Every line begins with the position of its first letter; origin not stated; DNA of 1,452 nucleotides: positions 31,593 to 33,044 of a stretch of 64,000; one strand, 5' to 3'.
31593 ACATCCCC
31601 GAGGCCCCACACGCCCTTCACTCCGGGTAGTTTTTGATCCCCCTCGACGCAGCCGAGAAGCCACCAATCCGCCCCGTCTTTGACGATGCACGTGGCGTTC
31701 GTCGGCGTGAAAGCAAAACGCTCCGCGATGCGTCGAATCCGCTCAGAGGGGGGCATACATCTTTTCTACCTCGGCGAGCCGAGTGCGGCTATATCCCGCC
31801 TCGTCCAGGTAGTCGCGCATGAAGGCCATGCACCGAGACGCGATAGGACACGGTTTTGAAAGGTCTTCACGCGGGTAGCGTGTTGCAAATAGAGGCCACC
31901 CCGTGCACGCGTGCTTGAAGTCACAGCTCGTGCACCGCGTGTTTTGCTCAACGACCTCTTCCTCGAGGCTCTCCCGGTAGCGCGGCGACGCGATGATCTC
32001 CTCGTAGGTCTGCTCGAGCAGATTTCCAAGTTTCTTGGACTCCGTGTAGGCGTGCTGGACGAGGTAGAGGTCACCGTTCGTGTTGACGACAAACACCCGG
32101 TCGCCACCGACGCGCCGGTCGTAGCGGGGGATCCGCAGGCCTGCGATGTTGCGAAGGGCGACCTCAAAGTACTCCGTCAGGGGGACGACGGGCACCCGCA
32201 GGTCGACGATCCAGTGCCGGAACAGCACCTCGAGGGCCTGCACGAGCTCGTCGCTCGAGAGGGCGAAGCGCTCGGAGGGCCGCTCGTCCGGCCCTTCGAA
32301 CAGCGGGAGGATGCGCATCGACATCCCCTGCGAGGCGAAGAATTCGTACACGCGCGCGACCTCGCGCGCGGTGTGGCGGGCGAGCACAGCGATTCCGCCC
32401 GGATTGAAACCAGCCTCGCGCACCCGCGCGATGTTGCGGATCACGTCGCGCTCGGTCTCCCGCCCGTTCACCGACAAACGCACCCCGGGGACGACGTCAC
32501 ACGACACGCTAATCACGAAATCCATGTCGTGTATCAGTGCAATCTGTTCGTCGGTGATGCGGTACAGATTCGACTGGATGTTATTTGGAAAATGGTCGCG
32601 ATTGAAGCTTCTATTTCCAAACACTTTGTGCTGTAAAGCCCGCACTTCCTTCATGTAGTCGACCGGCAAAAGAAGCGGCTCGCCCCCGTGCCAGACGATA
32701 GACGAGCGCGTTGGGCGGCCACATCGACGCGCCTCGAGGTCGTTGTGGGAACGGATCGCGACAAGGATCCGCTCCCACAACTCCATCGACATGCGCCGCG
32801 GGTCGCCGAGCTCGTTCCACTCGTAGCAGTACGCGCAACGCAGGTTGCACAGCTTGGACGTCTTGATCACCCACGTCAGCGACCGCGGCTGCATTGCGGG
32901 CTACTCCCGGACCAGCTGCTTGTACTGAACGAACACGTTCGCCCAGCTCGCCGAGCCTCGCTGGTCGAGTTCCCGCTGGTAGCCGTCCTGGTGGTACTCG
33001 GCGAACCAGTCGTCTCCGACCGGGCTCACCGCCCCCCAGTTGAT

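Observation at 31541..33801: Virus-borne radical SAM/SPASM cassette with an adjacent signal-peptide mini-protein (candidate RiPP or protein-maturation system)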

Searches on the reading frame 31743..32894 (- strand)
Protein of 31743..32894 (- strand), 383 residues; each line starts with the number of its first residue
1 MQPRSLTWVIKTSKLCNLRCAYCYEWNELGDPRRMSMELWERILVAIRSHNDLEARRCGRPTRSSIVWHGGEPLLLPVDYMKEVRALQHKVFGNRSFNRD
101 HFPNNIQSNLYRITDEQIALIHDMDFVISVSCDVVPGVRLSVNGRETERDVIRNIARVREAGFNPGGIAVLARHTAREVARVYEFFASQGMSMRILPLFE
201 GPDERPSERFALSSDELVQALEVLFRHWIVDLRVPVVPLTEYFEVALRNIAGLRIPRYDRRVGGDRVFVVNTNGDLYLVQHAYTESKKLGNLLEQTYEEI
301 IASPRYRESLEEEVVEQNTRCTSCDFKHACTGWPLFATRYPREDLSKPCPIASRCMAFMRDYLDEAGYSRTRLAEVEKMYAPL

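Call 3: search_protein_families(library=pfam, proteins=[window:31743-32894:-], max_evalue=0.1)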
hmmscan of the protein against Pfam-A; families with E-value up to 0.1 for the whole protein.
window:31743-32894:- (383 aa): 2 families
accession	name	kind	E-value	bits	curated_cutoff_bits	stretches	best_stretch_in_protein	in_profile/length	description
PF04055.27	Radical_SAM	-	5.3e-15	56.4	29.5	1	12-185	3-165/166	Radical SAM superfamily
PF13186.11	SPASM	-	1.7e-06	28.6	21.5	1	265-325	5-67/67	Iron-sulfur cluster-binding domain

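Call 4: search_protein_families(library=ncbifam, proteins=[window:31743-32894:-], max_evalue=0.1)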
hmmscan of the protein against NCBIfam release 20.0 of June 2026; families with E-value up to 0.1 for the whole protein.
window:31743-32894:- (383 aa): 53 families (the best 25 are shown)
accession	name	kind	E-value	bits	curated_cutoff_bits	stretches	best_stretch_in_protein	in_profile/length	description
NF041298.1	rSAM_mat_DynA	equivalog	2.1e-38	132.2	450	1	7-332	2-319/356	dynobactin maturation radical SAM/SPASM protein DynA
TIGR03942.1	sulfatase_rSAM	equivalog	3.8e-36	124.9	349.45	1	12-332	7-322/363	anaerobic sulfatase maturase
NF041300.1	rSAM_mat_DarW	exception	6.1e-30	104.4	650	1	4-332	39-364/415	radical SAM/SPASM peptide maturase DarW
NF038005.1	rSAM_mat_DarE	equivalog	2.8e-26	92.3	650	1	5-332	73-398/432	darobactin maturation radical SAM/SPASM protein DarE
NF041718.1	rSAM_phane_AMC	equivalog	4.5e-22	78.6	425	1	7-332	7-325/362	cyclophane-forming radical SAM peptide maturase AmcB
NF041707.1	rSAM_YhhB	equivalog_domain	5.8e-22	78.1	445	1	7-343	3-341/369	cyclophane-forming radical SAM/SPASM peptide maturase YhhB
NF010321.0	PRK13758.1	equivalog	7.3e-20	71.4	441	1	5-332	3-328/370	anaerobic sulfatase-maturase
TIGR04261.1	rSAM_GlyRichRpt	subfamily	1e-18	67.5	310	1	10-192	1-179/363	cyclophane-forming radical SAM/SPASM peptide maturase GrrM/OscB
NF010308.0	PRK13745.1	equivalog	1.2e-18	67.2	484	1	13-333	21-351/412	anaerobic sulfatase-maturation protein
TIGR04269.1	SAM_SPASM_FxsB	subfamily_domain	5e-15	55.4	370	1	8-348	4-347/363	FxsB family cyclophane-forming radical SAM/SPASM peptide maturase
NF047865.1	rSAM_PapB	equivalog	1.6e-14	53.9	340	1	13-332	10-314/330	PapB family radical SAM/SPASM ranthipeptide maturase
TIGR04083.1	rSAM_pep_methan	hypoth_equivalog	1.8e-14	53.4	300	1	15-332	9-308/376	TIGR04083 family peptide-modifying radical SAM enzyme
TIGR04163.1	rSAM_cobopep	equivalog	3.4e-14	52.4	375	1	12-331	70-384/428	peptide-modifying radical SAM enzyme CbpB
TIGR03978.1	rSAM_paired_1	equivalog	5.9e-13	48.4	370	1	10-334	87-417/466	His-Xaa-Ser system radical SAM maturase HxsB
TIGR04496.1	rSAM_XyeB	equivalog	3.6e-10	39.1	450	1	6-349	4-351/385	cyclophane-forming radical SAM/SPASM peptide maturase XyeB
TIGR04085.1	rSAM_more_4Fe4S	domain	8.3e-07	29.4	27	1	266-332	5-72/93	SPASM domain-containing protein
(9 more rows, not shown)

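Call 8: search_protein_families(library=phrogs, proteins=[window:31743-32894:-], max_evalue=0.01)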
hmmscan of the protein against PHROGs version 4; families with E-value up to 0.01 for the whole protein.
window:31743-32894:- (383 aa): 2 families
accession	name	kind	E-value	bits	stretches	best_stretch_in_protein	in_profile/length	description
phrog_1802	-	other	4.8e-23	82.8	1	10-341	48-380/556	radical SAM domain-containing protein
phrog_27668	-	unknown function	2e-06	28.3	1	5-190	5-165/335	-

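Call 9: search_dna_similar(query=window:31743-32894:-, collection=phages, mode=protein, max_rows=20)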
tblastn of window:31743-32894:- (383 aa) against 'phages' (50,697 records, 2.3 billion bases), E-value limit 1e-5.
Records with a match: 15; places in all: 15; records where one place covers at least 80% of the query: 13.
Best place of each record, by identity: <60% 15.
By first word of the organism name: Bacteriophage 6; Salmonella 6; Klebsiella 2; Escherichia 1.
By host as written in the record: - 6; Homo sapiens 4; Salmonella enterica subsp. enterica serovar Kentucky 2; Klebsiella pneumoniae ST512-KPC3 1; Klebsiella pneumoniae ST11-OXA245 1; Escherichia coli O157:H7 ATCC 43895 1.
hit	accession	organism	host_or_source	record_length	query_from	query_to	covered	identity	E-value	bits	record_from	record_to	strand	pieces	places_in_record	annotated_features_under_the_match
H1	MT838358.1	Bacteriophage sp.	human fecal samples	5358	12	364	92%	23.2%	1e-16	88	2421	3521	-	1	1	record has no annotation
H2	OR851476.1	Salmonella phage S.Kent 1-2-1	Salmonella enterica subsp. enterica ...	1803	12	332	84%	24.9%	7e-15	82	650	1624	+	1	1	record has no annotation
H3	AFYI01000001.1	Salmonella enterica subsp. enterica serovar Infantis str. ...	Homo sapiens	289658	1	332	87%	23.6%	8e-12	73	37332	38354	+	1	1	radical SAM domain protein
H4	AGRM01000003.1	Salmonella enterica subsp. houtenae str. ATCC BAA-1581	Homo sapiens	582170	13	332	84%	24.4%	1e-14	81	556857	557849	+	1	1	radical SAM domain protein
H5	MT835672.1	Bacteriophage sp.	human fecal samples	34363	13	332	84%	24.2%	8e-17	88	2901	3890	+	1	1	record has no annotation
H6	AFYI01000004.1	Salmonella enterica subsp. enterica serovar Infantis str. ...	Homo sapiens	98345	13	332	84%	24.1%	9e-15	82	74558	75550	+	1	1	radical SAM domain protein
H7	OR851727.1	Salmonella phage S.Kent 1-2-1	Salmonella enterica subsp. enterica ...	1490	13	332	84%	24.1%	3e-14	80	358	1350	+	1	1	record has no annotation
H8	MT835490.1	Bacteriophage sp.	human fecal samples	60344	1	332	87%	22.9%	1e-9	66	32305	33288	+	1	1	record has no annotation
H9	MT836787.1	Bacteriophage sp.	human fecal samples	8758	15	332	83%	23.8%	4e-14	80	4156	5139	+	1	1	record has no annotation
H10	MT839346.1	Bacteriophage sp.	human fecal samples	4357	4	332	86%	22.2%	3e-14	80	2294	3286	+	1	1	record has no annotation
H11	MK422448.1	Klebsiella phage ST512-KPC3phi13.3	Klebsiella pneumoniae ST512-KPC3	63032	16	332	83%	22.8%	2e-13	78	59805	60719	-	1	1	anaerobic sulfatase maturase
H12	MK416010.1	Klebsiella phage ST11-OXA245phi3.2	Klebsiella pneumoniae ST11-OXA245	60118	16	332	83%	22.5%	1e-12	76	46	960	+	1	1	sulfatase maturase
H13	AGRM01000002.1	Salmonella enterica subsp. houtenae str. ATCC BAA-1581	Homo sapiens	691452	16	332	83%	22.1%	1e-6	57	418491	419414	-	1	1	serine-type sulfatase anaerobic maturase AtsB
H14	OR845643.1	Escherichia phage ECO95 1-6-1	Escherichia coli O157:H7 ATCC 43895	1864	66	332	70%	23.8%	4e-11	70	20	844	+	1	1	record has no annotation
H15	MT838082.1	Bacteriophage sp.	human fecal samples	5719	15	252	62%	25.3%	1e-8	63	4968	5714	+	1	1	record has no annotation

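Call 11: find_homologous_proteins(query=window:31743-32894:-, max_evalue=1e-10)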
Query window:31743-32894:- (383 aa): 533 proteins with E <= 1e-10 among 8000 candidates; the best 120 are listed.
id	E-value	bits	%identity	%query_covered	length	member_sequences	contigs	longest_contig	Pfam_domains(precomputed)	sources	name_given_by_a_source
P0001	4.9e-262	887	100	100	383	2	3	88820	PF13186.12,PF04055.28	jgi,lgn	jgi:uncharacterized protein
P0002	3.6e-189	647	73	97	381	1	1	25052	PF04055.28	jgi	jgi:uncharacterized protein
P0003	1.8e-170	585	68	97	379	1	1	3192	PF13186.12,PF04055.28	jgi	jgi:uncharacterized protein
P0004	2.8e-166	571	65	98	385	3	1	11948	PF04055.28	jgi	-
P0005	3.1e-105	370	47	96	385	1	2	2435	PF04055.28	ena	-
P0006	1.8e-99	352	46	96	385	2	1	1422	PF04055.28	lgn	-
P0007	6.9e-99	350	45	96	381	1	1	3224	PF04055.28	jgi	jgi:uncharacterized protein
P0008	9.3e-99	349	44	97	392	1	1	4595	PF04055.28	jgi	jgi:uncharacterized protein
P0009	5.2e-97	343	44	97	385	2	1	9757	PF04055.28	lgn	-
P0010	8.3e-97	343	44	97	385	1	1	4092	PF04055.28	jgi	jgi:uncharacterized protein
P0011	8.7e-97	343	44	97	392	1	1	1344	PF04055.28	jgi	jgi:uncharacterized protein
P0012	9.9e-97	342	44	97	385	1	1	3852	PF04055.28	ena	-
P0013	1.5e-95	339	44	97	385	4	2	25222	PF04055.28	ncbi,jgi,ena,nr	ncbi:MAG TPA: radical SAM protein [Kiloniellaceae bacterium]|nr:radical SAM protein [Kiloniellaceae 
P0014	4.2e-95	337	44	99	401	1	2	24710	PF04055.28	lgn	-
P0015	4.6e-95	337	45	97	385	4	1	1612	PF04055.28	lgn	-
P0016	7.9e-95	336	43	97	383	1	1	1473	PF13186.12,PF04055.28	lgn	-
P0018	2.7e-94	334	43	98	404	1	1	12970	PF13186.12,PF04055.28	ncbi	-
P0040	1.1e-90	323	41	97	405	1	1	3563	PF13186.12,PF04055.28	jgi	jgi:uncharacterized protein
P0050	2.6e-89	318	42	99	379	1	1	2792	PF13186.12,PF04055.28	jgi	jgi:uncharacterized protein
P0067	3.4e-87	311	42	99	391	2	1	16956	PF13186.12,PF04055.28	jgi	jgi:uncharacterized protein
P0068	3.9e-87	311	42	97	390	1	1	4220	PF13186.12,PF04055.28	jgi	jgi:uncharacterized protein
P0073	5.7e-87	310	43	96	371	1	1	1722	PF13186.12,PF04055.28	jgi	jgi:uncharacterized protein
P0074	6.4e-87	310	41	95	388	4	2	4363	PF13186.12,PF04055.28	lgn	-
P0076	2.0e-86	309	42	97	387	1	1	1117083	PF13186.12,PF04055.28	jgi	jgi:uncharacterized protein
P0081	4.4e-86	307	42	98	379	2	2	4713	PF13186.12,PF04055.28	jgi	-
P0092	3.7e-85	304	41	98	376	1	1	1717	PF13186.12,PF04055.28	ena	-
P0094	5.9e-85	304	43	92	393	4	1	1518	PF13186.12,PF04055.28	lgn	-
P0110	1.1e-83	299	42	97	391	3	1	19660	PF13186.12,PF04055.28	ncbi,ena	-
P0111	1.4e-83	299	42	94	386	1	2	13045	PF13186.12,PF04055.28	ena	-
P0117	4.1e-83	298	40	98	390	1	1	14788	PF13186.12,PF04055.28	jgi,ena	-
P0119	7.4e-83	297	41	97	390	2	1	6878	PF13186.12,PF04055.28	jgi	jgi:uncharacterized protein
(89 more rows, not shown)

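Call 12: find_related_loci(query=window:31743-32894:-, collection=viral_contigs, flank=6000)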
Query window:31743-32894:- (383 aa) in viral_contigs; peptide patterns used: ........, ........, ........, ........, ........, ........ (x = any residue, [..] = any of these).
6 stretches matched a pattern, but none encodes a relative of the query by tblastn (E <= 1e-3).

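Call 13: find_encoding_contigs(protein=P0002, flank=6000, max_places=3)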
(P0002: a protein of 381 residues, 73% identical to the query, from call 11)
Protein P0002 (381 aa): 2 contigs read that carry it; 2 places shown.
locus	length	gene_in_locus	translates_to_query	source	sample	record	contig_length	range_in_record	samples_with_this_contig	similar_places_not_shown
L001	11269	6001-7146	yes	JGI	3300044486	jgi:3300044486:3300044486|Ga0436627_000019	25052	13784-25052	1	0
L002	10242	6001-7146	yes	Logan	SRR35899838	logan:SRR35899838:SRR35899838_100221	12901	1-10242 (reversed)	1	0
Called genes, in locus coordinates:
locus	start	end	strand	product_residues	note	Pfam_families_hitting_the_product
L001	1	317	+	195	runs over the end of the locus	-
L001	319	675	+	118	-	-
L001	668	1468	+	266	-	-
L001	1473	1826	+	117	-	-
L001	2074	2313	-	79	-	-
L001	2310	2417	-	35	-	-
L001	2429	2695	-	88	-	-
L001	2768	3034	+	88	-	-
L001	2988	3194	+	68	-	-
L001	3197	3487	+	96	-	-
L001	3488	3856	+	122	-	-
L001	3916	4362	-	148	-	-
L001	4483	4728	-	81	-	-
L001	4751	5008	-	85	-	-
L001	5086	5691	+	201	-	-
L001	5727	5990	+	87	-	-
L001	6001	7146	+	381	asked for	PF04055:Radical_SAM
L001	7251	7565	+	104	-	-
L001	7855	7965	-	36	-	-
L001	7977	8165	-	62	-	-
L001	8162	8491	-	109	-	-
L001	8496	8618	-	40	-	-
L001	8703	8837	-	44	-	-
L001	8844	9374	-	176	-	-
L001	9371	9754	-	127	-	-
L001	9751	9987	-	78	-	-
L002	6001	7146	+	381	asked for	PF04055:Radical_SAM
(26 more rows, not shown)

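Call 14: find_encoding_contigs(protein=P0004, flank=6000, max_places=3)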
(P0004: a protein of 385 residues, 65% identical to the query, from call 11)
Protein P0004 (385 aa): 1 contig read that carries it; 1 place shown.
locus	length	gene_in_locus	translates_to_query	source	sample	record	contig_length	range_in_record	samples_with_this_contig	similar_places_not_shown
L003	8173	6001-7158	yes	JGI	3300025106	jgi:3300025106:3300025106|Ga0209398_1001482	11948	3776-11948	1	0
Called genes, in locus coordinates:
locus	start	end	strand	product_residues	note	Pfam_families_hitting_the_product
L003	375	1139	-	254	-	-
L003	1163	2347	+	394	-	PF00112:Peptidase_C1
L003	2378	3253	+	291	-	-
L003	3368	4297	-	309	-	PF04796:RepA_C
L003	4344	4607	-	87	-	-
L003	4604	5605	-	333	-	-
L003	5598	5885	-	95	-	-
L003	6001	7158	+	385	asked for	PF04055:Radical_SAM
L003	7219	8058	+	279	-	PF07042:TrfA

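Call 15: find_encoding_contigs(protein=P0001, flank=3000, max_places=4)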
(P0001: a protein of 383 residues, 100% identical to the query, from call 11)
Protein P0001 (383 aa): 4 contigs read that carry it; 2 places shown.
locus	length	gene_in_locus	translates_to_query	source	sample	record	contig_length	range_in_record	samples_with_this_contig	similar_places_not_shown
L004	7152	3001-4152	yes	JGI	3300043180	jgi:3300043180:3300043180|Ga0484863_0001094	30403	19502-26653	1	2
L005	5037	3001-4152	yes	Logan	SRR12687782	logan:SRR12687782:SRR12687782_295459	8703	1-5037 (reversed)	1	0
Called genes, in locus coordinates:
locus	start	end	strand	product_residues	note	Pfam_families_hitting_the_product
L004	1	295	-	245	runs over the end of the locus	-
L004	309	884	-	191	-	-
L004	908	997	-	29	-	-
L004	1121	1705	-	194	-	-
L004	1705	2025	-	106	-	-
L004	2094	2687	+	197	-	-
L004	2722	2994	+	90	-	-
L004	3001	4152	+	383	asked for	PF04055:Radical_SAM, PF13186:SPASM (weak)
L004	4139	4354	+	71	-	-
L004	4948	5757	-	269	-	-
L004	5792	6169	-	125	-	-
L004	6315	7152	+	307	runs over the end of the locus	PF00589:Phage_integrase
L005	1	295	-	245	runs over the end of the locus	-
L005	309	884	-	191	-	-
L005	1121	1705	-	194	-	-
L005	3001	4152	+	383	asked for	PF04055:Radical_SAM, PF13186:SPASM (weak)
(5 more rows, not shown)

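Call 20: find_related_loci(query=A1, collection=genome_contigs, flank=5000)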
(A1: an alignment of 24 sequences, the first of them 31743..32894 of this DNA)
Query A1 (383 aa) in genome_contigs; peptide patterns used: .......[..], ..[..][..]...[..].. (x = any residue, [..] = any of these).
78 stretches matched a pattern; 49 encode a relative of the query (tblastn E <= 1e-3); 49 distinct loci.
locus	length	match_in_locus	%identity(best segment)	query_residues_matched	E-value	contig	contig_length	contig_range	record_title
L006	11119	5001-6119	45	3-373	2e-95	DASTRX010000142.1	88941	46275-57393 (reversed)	MAG TPA_asm: Polyangiaceae bacterium isolate SMAG_U2265 k141_356433, whole genome shotgun sequence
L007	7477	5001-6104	43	6-373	2e-95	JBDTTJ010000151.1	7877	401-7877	MAG: Acidobacteriota bacterium isolate cluster3_bin.293 NODE_45596_length_7877_cov_10.852979, whole genome shotgun seque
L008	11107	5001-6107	41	7-379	3e-92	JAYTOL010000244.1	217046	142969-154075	MAG: Deltaproteobacteria bacterium isolate GFS_4088 GFS_4088_243, whole genome shotgun sequence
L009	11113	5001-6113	40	5-376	9e-93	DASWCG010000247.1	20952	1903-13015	MAG TPA_asm: Candidatus Acidiferrales bacterium isolate SMAG_U2703 k141_2308091, whole genome shotgun sequence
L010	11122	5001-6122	40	8-382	1e-90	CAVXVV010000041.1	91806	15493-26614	MAG: uncultured Candidatus Rokubacteria bacterium isolate MFD04850.bin.2.156 genome assembly, contig: contig_2383, whole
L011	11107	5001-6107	44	4-373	9e-91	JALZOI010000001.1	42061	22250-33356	MAG: Myxococcota bacterium isolate MSU bin107 SD1459_NODE_102_length_42061_cov_3.959842, whole genome shotgun sequence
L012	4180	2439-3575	40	1-381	1e-90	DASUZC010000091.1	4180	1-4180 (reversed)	MAG TPA_asm: Gemmatimonadaceae bacterium isolate SMAG_U1912 k141_1656136, whole genome shotgun sequence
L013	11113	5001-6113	41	2-381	1e-88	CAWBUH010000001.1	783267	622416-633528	MAG: Terriglobia bacterium isolate MFD04580.bin.1.85 genome assembly, contig: contig_21076, whole genome shotgun sequenc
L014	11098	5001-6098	42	4-374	3e-88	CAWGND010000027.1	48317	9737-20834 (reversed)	MAG: Terriglobales bacterium isolate MFD01138.bin.3.178 genome assembly, contig: contig_43759, whole genome shotgun sequ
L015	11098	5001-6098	39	2-373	3e-86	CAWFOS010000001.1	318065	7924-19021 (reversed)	MAG: uncultured Alphaproteobacteria bacterium isolate MFD01689.bin.2.42 genome assembly, contig: contig_10399, whole gen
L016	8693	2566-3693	41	6-380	2e-85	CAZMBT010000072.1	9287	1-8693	MAG TPA_asm: uncultured Alkalilacustris sp. isolate binchicken_co32_410 genome assembly, contig: NODE_13073_length_9287_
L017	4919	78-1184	42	8-376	2e-85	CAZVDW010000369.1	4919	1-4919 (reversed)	MAG TPA_asm: uncultured Rhodospirillaceae bacterium isolate SRP260945_co2_7 genome assembly, contig: k141_1546638, whole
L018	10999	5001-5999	42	8-338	5e-85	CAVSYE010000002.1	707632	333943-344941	MAG: uncultured Alphaproteobacteria bacterium isolate MFD05502.bin.1.29 genome assembly, contig: contig_27574, whole gen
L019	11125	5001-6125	40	1-376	3e-84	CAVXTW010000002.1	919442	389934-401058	MAG: uncultured delta proteobacterium isolate MFD04935.bin.2.27 genome assembly, contig: contig_1339, whole genome shotg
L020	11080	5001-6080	42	7-367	6e-84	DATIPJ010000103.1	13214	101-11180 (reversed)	MAG TPA_asm: Kofleriaceae bacterium isolate SMAG_U15847 k141_1509450, whole genome shotgun sequence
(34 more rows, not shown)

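Call 30: search_solved_structures(query=A1, max_evalue=0.001, show_alignments=2)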
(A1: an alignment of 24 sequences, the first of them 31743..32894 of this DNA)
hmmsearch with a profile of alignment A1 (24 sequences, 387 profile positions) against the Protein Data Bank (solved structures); distinct sequences matched with E-value up to 0.001: 5.
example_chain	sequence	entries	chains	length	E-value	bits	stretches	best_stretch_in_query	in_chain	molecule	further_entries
4k37_A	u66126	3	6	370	2.1e-33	119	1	12-333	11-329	Anaerobic sulfatase-maturating enzyme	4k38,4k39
4k36_A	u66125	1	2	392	2.4e-33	118.8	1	12-333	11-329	Anaerobic sulfatase-maturating enzyme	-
9gm3_A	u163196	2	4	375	4.9e-18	68.4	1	7-335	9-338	ChlB radical SAM domain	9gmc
5wgg_A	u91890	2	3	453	4.5e-08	35.6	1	11-133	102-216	Radical SAM domain protein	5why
8vpo_A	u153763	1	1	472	1.7e-05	27.1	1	9-335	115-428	Radical SAM core domain-containing protein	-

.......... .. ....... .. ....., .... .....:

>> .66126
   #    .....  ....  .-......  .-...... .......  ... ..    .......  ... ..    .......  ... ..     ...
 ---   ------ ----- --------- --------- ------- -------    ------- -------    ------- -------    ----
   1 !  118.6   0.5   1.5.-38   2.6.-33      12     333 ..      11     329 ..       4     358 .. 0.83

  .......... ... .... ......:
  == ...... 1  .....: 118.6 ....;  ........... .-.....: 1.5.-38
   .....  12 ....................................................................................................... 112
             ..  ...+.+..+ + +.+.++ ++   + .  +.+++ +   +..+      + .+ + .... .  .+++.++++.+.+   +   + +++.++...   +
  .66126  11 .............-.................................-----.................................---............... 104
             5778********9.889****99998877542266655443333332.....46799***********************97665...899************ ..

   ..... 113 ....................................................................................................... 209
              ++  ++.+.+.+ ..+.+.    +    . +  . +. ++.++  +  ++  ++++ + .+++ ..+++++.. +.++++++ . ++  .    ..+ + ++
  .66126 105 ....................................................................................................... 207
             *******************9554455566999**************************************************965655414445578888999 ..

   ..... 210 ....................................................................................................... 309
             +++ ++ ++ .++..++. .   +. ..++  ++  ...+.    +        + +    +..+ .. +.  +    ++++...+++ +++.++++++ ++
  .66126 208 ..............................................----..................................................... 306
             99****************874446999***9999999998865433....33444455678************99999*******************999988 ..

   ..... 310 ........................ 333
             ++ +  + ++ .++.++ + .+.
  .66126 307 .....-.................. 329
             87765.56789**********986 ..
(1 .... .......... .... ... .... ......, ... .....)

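Call 37: predict_structure(alignment_id=A1)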
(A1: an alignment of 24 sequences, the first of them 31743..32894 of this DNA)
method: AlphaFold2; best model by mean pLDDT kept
length: 383 residues; sequences in the alignment: 24
mean_pLDDT: 91.4   pTM: 0.90
mean pLDDT of the five models: 91.4, 90.5, 90.2, 89.9, 89.3
residues with pLDDT >= 90: 270; 70-90: 107; 50-70: 6; < 50: 0
segments of 3 or more residues with pLDDT < 50: none
pLDDT, mean of each block of 10 residues (from residue 1): 85 88 79 93 97 89 92 93 97 88 94 96 95 83 87 96 96 93 96 89 79 92 97 96 97 93 91 94 92 98 97 92 93 85 76 96 96 90 65
secondary structure, 60 per line:
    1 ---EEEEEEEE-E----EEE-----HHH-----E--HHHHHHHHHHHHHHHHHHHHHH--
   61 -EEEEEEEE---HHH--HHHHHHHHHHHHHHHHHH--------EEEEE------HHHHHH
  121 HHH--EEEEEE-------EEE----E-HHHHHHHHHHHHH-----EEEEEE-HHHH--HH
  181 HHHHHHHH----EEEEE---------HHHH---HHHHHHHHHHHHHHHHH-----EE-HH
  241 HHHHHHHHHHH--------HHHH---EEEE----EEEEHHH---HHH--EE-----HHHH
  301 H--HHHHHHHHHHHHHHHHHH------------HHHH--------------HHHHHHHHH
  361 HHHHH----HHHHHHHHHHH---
elements in order: E4-11 E18-20 H37-58 E62-69 H78-95 E104-108 H115-123 E126-131 E139-141 H148-160 E166-171 H173-176 H179-188 E193-197 H207-210 H214-230 H239-251 H260-263 E267-270 E275-278 H297-301 H304-321 H334-337 H352-365 H370-380
